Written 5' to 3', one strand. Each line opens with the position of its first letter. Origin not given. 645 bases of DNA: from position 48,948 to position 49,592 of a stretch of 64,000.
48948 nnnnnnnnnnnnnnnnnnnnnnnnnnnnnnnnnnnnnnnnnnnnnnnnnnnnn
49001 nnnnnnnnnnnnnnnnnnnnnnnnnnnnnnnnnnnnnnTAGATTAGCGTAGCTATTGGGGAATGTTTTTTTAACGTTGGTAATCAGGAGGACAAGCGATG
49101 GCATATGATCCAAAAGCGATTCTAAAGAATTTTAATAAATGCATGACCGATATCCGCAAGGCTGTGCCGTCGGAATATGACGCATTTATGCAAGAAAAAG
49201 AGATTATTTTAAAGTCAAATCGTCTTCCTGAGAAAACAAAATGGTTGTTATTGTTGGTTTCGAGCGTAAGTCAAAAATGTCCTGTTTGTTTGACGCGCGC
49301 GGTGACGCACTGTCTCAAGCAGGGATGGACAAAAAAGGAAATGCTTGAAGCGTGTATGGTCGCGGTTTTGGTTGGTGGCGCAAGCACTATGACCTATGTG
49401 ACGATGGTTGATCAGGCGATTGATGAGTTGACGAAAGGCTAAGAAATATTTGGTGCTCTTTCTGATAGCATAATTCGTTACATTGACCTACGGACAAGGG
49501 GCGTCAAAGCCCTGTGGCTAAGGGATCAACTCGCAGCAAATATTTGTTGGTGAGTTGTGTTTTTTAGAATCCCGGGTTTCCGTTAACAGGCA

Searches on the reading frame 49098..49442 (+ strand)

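Call 3: search_protein_families(library=pfam, proteins=[window:49098-49442:+])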
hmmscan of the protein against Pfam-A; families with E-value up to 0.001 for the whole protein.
window:49098-49442:+ (114 aa): 1 family
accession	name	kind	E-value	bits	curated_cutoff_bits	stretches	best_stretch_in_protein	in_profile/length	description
PF02627.25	CMD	-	2.7e-08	34.1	23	1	27-99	4-76/84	Carboxymuconolactone decarboxylase family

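Call 69: search_protein_families(library=ncbifam, proteins=[window:49098-49442:+], max_evalue=0.00001)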
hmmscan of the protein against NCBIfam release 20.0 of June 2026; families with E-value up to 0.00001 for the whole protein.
window:49098-49442:+ (114 aa): 1 family
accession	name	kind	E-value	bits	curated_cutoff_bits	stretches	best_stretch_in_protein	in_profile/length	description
TIGR04169.1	perox_w_seleSAM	hypoth_equivalog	8.5e-11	41.9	120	1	16-105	12-102/109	arsenosugar biosynthesis-associated peroxidase-like protein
